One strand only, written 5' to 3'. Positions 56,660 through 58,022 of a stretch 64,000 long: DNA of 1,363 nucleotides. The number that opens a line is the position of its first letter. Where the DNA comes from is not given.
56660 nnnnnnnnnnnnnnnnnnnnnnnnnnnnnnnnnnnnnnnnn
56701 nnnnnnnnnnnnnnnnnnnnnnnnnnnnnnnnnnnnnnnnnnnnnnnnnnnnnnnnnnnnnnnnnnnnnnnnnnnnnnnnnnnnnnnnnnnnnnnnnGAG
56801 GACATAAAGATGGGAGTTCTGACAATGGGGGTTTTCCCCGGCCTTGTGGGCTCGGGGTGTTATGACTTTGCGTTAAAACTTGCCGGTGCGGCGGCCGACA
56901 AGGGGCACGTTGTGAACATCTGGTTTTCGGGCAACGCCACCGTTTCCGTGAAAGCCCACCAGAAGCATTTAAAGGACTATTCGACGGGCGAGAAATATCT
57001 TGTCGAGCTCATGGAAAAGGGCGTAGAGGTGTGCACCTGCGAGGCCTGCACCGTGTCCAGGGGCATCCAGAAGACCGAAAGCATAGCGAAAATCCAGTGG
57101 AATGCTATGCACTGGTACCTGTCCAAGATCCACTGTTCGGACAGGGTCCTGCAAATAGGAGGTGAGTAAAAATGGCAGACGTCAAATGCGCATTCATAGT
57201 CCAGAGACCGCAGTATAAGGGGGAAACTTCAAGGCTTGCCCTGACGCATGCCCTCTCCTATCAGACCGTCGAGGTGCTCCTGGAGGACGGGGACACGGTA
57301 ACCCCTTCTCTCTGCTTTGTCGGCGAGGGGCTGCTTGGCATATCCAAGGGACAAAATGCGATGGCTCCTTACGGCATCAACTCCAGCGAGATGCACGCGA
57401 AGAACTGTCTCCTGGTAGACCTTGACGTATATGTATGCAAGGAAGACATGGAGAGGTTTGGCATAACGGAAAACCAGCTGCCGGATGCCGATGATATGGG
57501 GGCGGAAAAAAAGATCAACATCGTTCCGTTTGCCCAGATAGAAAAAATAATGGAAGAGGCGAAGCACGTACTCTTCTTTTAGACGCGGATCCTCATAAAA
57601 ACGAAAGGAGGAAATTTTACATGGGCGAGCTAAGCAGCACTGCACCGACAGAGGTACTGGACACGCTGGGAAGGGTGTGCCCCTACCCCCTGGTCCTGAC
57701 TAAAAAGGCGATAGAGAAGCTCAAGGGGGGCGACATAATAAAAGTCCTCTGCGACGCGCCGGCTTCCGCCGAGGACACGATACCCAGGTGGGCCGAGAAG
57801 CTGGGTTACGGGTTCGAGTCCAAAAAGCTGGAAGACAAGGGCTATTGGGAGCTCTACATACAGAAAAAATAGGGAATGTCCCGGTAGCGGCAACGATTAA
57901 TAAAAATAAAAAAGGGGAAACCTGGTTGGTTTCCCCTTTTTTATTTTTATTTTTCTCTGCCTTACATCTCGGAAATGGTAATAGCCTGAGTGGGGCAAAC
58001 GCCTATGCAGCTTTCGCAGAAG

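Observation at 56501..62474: A TusA/DsrEFH-like relay operon converges on a DsrC, DsrT-like, DsrMKJ and ferredoxin set, forming one 6-kb sulfur-trafficking island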

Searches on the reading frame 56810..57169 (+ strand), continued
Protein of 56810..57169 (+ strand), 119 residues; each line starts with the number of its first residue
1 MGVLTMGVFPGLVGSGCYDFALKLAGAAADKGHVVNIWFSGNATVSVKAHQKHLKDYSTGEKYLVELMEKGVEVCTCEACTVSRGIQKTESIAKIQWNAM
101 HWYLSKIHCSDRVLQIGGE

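Call 75: search_protein_families(library=ncbifam, proteins=[L089:7862-8599:+, L089:8602-10218:+, L089:10580-11116:+, L089:6689-6985:+, L089:7001-7360:+, L089:7362-7754:+, L092:1982-2197:+, L092:3878-4945:+], max_evalue=0.01)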
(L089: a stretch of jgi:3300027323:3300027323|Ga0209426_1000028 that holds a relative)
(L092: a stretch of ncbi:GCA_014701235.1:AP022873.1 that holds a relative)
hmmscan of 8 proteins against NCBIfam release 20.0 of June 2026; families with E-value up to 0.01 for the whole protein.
L089:7862-8599:+ (245 aa): 5 families
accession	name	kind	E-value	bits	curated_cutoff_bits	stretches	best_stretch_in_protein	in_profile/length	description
NF038037.1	cytob_DsrM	equivalog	1.5e-41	142.6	300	1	7-230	20-277/320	sulfate reduction electron transfer complex DsrMKJOP subunit DsrM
NF045723.1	memb_anch_TmcC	equivalog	3.3e-09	36.6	240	1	5-164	4-163/218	TmcC family electron transfer complex membrane anchor subunit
TIGR00351.1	narI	equivalog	3.5e-05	23.8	105.55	1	77-220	50-206/225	respiratory nitrate reductase subunit gamma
NF045716.1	sulf_resp_HmcE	equivalog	3.5e-05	23.5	275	1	6-165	3-166/226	sulfate respiration complex protein HmcE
NF038018.1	qmoC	equivalog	0.002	17.6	300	0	110-220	260-351/360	quinone-interacting membrane-bound oxidoreductase complex subunit QmoC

L089:8602-10218:+ (538 aa): 17 families
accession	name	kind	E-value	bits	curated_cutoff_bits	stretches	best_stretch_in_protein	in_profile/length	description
NF045796.1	DsrK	equivalog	4.5e-166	553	400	1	41-487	21-449/453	sulfate reduction electron transfer complex DsrMKJOP subunit DsrK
NF045724.1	ferredox_TmcB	equivalog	2.7e-59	200.9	735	1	64-469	34-424/430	electron transfer complex ferredoxin TmcB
NF045711.1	sulf_resp_HmcF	equivalog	2e-51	175.2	750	1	47-469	34-445/457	sulfate respiration complex iron-sulfur protein HmcF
NF004898.0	PRK06259.1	equivalog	2.4e-13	49.5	385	1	303-408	339-427/488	fumarate reductase (CoM/CoB) subunit TfrB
NF045670.1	quin_L_LdhH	equivalog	2.9e-08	32.4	800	1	326-405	574-646/706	L-lactate dehydrogenase (quinone) large subunit LdhH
NF045663.1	diclust_near_Sec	equivalog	3.5e-06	25.4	530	0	338-405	518-583/759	pyridine nucleotide-disulfide oxidoreductase/dicluster-binding protein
NF008434.0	PRK11274.1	equivalog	5.3e-06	25.6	333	0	61-108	13-60/409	glycolate oxidase subunit GlcF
NF005746.0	PRK07570.1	subfamily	6.7e-05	22.3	243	0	133-172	204-243/250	succinate dehydrogenase/fumarate reductase iron-sulfur subunit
NF008369.0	PRK11168.1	equivalog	0.00013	21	278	1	141-173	58-90/401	anaerobic glycerol-3-phosphate dehydrogenase subunit C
NF040864.1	HgcB_ferredoxin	equivalog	0.00024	20.9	99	0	64-83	7-56/93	mercury methylation ferredoxin HgcB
TIGR03290.1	CoB_CoM_SS_C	equivalog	0.00049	20.1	160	1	139-202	44-107/144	CoB--CoM heterodisulfide reductase subunit C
NF038018.1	qmoC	equivalog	0.002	17.7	300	0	141-202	62-123/360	quinone-interacting membrane-bound oxidoreductase complex subunit QmoC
NF007012.0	PRK09476.1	equivalog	0.002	17.3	269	0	68-85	56-73/254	ferredoxin-type protein NapG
NF004616.0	PRK05950.1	subfamily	0.0036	16.5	228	0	56-163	133-226/238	succinate dehydrogenase iron-sulfur subunit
NF038196.1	ferrodoxin_EFR1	subfamily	0.0041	17.2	75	0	54-84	168-197/242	EFR1 family ferrodoxin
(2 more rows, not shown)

L089:10580-11116:+ (178 aa): 3 families
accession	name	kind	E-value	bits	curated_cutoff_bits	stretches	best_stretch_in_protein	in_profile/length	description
NF038038.1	cytoc_DsrJ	equivalog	0.002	18.4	100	0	59-83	89-114/121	sulfate reduction electron transfer complex DsrMKJOP subunit DsrJ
NF045606.1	lipo_J517_1871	equivalog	0.002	18.1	60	1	1-59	1-56/133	J517_1871 family lipoprotein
NF033894.1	Eex_IncN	subfamily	0.0035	17.2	33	0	2-66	1-58/65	EexN family lipoprotein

L089:6689-6985:+ (98 aa): 3 families
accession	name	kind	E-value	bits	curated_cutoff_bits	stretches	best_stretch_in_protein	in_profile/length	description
TIGR03011.1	sulf_tusB_dsrH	equivalog_domain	2.1e-13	50.2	49.2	1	9-97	8-95/95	sulfurtransferase complex subunit TusB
NF010035.0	PRK13510.1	equivalog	1.6e-09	37.9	104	1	7-95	7-93/95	sulfurtransferase complex subunit TusB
TIGR03010.1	sulf_tusC_dsrF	equivalog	0.00069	19.6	94.15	0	51-93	70-111/116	sulfurtransferase complex subunit TusC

L089:7001-7360:+ (119 aa): 4 families
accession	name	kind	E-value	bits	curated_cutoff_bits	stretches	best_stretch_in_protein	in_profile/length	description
TIGR03012.1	sulf_tusD_dsrE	equivalog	1.3e-05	25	89.25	1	5-98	3-98/127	sulfurtransferase complex subunit TusD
NF001237.0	PRK00207.1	equivalog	0.00063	19.7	92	1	6-98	5-99/128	sulfurtransferase complex subunit TusD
NF047629.1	SulfCarrDsrE2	equivalog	0.0022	18.2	210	1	61-116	103-159/159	sulfur carrier protein DsrE2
TIGR04044.1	MSMEG_0572_fam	equivalog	0.0032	17.2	109.85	1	18-96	46-132/159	MSMEG_0572/Sll0783 family nitrogen starvation response protein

L089:7362-7754:+ (130 aa): 1 family
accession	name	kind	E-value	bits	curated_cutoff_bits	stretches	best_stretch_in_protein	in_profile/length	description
TIGR03010.1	sulf_tusC_dsrF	equivalog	0.006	16.5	94.15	1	33-128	27-114/116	sulfurtransferase complex subunit TusC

L092:1982-2197:+ (71 aa): 3 families
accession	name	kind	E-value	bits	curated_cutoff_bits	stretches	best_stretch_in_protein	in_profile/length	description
NF007741.0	PRK10421.1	equivalog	2.6e-05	23.8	311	1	4-68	10-73/262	transcriptional regulator LldR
NF008491.0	PRK11402.1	subfamily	0.0058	16.1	269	1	27-68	36-77/243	GntR family transcriptional regulator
NF011575.0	PRK14999.1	equivalog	0.0064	15.8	424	1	4-69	15-79/241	histidine utilization repressor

L092:3878-4945:+ (355 aa): 1 family
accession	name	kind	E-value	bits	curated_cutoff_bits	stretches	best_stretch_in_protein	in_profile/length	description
NF045662.1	DVU0298_fam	equivalog_domain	3.2e-56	190.3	75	1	145-343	2-209/213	DVU0298 family protein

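Call 77: find_encoding_contigs(protein=P0339, flank=8000, max_places=3)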
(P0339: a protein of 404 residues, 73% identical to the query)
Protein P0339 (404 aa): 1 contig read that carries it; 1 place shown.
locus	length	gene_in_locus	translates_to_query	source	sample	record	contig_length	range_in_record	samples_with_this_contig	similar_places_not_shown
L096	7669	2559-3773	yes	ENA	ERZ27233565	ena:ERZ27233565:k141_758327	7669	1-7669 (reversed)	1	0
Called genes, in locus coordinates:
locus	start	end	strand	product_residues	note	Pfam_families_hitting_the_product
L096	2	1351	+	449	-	?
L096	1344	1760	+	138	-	-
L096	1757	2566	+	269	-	PF13237:Fer4_10 (faint), PF13247:Fer4_11, PF12838:Fer4_7 (weak), PF13187:Fer4_9 (weak), PF00037:Fer4 (weak), PF12837:Fer4_6 (weak)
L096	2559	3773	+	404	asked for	PF03916:NrfD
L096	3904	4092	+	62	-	PF12837:Fer4_6 (weak), PF13237:Fer4_10 (weak), PF25160:LdpA_Fe-S-bd (faint), PF00037:Fer4 (weak), PF14697:Fer4_21 (weak), PF12838:Fer4_7, PF13187:Fer4_9, PF00037:Fer4 (weak), +1 more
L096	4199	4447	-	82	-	PF01206:TusA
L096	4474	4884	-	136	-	PF02635:DsrE (weak)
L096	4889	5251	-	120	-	PF02635:DsrE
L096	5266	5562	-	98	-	PF04077:DsrH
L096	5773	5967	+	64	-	PF01165:Ribosomal_S21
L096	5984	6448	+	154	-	PF09424:YqeY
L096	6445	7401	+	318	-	-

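Call 102: search_protein_families(library=pfam, proteins=[L092:1982-2197:+, L092:12553-12849:-, L092:12174-12536:-, L092:11759-12172:-, L089:6224-6526:-, L089:5915-6211:-, L089:5734-5904:-], max_evalue=0.01)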
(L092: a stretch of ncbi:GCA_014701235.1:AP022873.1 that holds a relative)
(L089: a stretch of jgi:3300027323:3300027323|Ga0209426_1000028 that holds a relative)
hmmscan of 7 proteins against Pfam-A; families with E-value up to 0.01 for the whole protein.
L092:1982-2197:+ (71 aa): 4 families
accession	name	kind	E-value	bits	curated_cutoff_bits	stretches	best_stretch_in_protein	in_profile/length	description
PF08679.17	DsrD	-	0.00024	21.8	24.2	1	6-58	1-51/65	Dissimilatory sulfite reductase D (DsrD)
PF03962.21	Mnd1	-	0.00085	20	23.5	1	25-55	14-44/60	Mnd1 HTH domain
PF21128.4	MCM4_WHD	-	0.0015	19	24.4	1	3-58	7-64/75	MCM4, winged helix domain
PF13730.12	HTH_36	-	0.0021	18.3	25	1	29-54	28-53/55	Helix-turn-helix domain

L092:12553-12849:- (98 aa): 1 family
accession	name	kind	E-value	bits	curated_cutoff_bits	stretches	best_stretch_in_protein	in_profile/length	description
PF04077.17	DsrH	-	8.9e-11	42.3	24.4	1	19-90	14-84/88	DsrH like protein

L092:12174-12536:- (120 aa): 1 family
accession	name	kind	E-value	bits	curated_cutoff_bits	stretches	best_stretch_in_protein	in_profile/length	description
PF02635.20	DsrE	-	7.7e-08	33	22.7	1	20-115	19-114/116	DsrE/DsrF-like family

L092:11759-12172:- (137 aa): 1 family
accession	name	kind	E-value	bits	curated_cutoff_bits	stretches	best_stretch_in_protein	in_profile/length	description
PF02635.20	DsrE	-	1.1e-08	35.7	22.7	1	4-116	1-104/116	DsrE/DsrF-like family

L089:6224-6526:- (100 aa): 1 family
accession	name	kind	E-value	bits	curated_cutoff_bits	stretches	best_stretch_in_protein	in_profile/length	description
PF02635.20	DsrE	-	2.4e-09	37.8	22.7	1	19-99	22-115/116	DsrE/DsrF-like family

L089:5915-6211:- (98 aa): 0 families

L089:5734-5904:- (56 aa): 0 families

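Call 104: find_related_loci(query=A5, collection=metagenome_contigs, flank=7000)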
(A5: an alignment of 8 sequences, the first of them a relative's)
Query A5 (119 aa) in metagenome_contigs; peptide patterns used: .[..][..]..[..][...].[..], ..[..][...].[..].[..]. (x = any residue, [..] = any of these).
600 stretches matched a pattern (row limit reached: there are more); 16 encode a relative of the query (tblastn E <= 1e-3); 16 distinct loci.
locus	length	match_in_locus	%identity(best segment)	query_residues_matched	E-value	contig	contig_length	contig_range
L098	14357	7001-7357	100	1-119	2e-79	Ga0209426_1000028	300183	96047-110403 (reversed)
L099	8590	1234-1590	98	1-119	2e-78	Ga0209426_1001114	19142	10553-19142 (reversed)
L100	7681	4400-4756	96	1-119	1e-76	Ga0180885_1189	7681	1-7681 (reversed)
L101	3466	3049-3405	84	1-119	4e-68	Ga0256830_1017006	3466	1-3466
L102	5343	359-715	42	1-119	2e-30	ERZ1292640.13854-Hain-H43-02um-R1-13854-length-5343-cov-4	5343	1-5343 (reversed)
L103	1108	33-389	42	1-119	6e-31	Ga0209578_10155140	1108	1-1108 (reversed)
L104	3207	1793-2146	40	1-117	4e-28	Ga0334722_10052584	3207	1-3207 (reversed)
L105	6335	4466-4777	38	3-105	3e-13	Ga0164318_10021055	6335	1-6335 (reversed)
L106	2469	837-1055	41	12-85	2e-11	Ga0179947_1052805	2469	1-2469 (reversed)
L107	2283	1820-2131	35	3-105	5e-11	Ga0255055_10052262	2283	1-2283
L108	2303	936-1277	30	2-114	9e-11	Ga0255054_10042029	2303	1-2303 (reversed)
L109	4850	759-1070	36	3-105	2e-10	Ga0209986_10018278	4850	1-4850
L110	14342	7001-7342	29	2-114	8e-10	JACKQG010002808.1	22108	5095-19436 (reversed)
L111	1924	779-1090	35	3-105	2e-9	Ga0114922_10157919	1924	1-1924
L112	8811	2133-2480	27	2-116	2e-9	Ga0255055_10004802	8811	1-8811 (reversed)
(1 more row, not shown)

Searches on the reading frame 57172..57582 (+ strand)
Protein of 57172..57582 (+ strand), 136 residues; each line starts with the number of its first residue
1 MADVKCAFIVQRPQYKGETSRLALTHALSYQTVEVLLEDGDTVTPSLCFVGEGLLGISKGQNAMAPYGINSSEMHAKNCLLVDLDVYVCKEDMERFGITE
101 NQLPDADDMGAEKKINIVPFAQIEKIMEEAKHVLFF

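Call 3: search_protein_families(library=pfam, proteins=[window:57172-57582:+], max_evalue=0.01)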
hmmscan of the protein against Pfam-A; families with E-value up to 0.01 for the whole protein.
window:57172-57582:+ (136 aa): 1 family
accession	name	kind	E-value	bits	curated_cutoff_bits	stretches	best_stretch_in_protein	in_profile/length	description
PF02635.20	DsrE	-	6.9e-06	26.7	22.7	1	5-136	2-116/116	DsrE/DsrF-like family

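Call 4: search_protein_families(library=ncbifam, proteins=[window:57172-57582:+], max_evalue=0.01)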
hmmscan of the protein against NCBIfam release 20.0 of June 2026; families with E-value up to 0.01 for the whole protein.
window:57172-57582:+ (136 aa): 1 family
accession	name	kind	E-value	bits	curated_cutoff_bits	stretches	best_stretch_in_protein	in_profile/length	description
TIGR03010.1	sulf_tusC_dsrF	equivalog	0.0013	18.7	94.15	1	7-134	3-114/116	sulfurtransferase complex subunit TusC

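Call 30: search_solved_structures(query=window:57172-57582:+, max_evalue=10, show_alignments=2)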
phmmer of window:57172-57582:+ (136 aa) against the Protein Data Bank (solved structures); distinct sequences matched with E-value up to 10: 0.

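Call 79: find_homologous_proteins(query=window:57172-57582:+, max_evalue=0.001)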
Query window:57172-57582:+ (136 aa): 283 proteins with E <= 0.001 among 295 candidates; the best 120 are listed.
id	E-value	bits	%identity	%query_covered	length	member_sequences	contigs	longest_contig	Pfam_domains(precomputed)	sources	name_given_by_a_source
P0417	1.7e-84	299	100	100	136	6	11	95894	PF02635.21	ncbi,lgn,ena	-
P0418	4.1e-77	275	89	100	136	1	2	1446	-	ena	-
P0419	4.1e-76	271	90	100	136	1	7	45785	PF02635.21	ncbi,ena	-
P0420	1.3e-75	270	89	100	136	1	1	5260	PF02635.21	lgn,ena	-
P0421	1.9e-69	250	81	100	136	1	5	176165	PF02635.21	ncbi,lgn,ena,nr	ncbi:MAG: DsrE family protein [Nitrospiraceae bacterium]|nr:DsrE family protein [Nitrospiraceae bact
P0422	3.3e-69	249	80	100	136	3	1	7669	PF02635.21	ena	-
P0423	6.9e-69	248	80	100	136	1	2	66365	PF02635.21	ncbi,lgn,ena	-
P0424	1.2e-68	247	80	100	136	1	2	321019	PF02635.21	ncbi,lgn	-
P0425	1.8e-68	247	82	100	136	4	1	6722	-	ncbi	-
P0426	2.2e-68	247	80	100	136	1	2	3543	PF02635.21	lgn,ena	-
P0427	1.1e-67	244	79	100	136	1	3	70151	PF02635.21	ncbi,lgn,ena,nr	ncbi:MAG: DsrE family protein [Nitrospiraceae bacterium]|nr:DsrE family protein [Nitrospiraceae bact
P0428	1.6e-67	244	79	100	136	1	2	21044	PF02635.21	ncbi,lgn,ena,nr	ncbi:MAG: DsrE family protein [Nitrospiraceae bacterium]|nr:DsrE family protein [Nitrospiraceae bact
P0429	2.2e-67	243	79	100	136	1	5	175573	PF02635.21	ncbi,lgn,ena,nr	ncbi:MAG: DsrE family protein [Actinomycetota bacterium]|nr:DsrE family protein [Actinomycetota bact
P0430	3.0e-67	243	78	100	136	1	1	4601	PF02635.21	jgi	jgi:sulfur relay (sulfurtransferase) complex TusBCD TusD component (DsrE family)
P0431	5.9e-67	242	79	100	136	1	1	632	PF02635.21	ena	-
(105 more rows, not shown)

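Call 85: predict_structure(alignment_id=A3)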
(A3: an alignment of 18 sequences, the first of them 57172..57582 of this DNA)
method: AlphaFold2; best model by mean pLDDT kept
length: 136 residues; sequences in the alignment: 18
mean_pLDDT: 50.9   pTM: 0.47
mean pLDDT of the five models: 50.9, 49.8, 44.9, 43.5, 40.2
residues with pLDDT >= 90: 0; 70-90: 30; 50-70: 30; < 50: 76
segments of 3 or more residues with pLDDT < 50: 1-4, 11-38, 40-61, 67-81, 132-136
pLDDT, mean of each block of 10 residues (from residue 1): 51 35 28 35 32 37 45 44 66 76 69 75 70 45
secondary structure, 60 per line:
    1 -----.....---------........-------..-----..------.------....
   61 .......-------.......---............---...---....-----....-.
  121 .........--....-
elements in order: E6-10 H20-27 H57-67 H75-81 E85-89 H90-96 H106-109 E115-118 H120-129 E132-135

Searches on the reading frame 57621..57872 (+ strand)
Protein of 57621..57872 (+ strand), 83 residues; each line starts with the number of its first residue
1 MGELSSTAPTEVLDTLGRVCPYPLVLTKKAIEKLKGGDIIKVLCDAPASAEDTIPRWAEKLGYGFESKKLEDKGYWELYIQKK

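Call 3: search_protein_families(library=pfam, proteins=[window:57621-57872:+], max_evalue=0.01)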
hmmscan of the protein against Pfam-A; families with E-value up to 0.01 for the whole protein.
window:57621-57872:+ (83 aa): 1 family
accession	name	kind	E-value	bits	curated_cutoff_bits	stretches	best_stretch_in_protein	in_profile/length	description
PF01206.22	TusA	-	1.7e-21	76.3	28.6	1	12-82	2-70/70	Sulfurtransferase TusA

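Call 4: search_protein_families(library=ncbifam, proteins=[window:57621-57872:+], max_evalue=0.01)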
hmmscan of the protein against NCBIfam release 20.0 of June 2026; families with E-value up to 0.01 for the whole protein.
window:57621-57872:+ (83 aa): 4 families
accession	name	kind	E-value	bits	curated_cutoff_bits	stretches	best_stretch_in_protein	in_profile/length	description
NF008242.0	PRK11018.1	equivalog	9.6e-12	44.4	79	1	7-65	5-62/78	sulfurtransferase-like selenium metabolism protein YedF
NF001423.0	PRK00299.1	equivalog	1.5e-09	37.6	78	1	7-81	6-78/82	sulfurtransferase TusA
NF041048.1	TusA_like_YeeD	exception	9e-09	34.9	147.5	1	13-81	4-71/72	thiosulfate utilization sulfurtransferase TsuB/YeeD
TIGR03527.1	selenium_YedF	equivalog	9.7e-09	35.3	110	1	13-82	1-68/194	sulfurtransferase-like selenium metabolism protein YedF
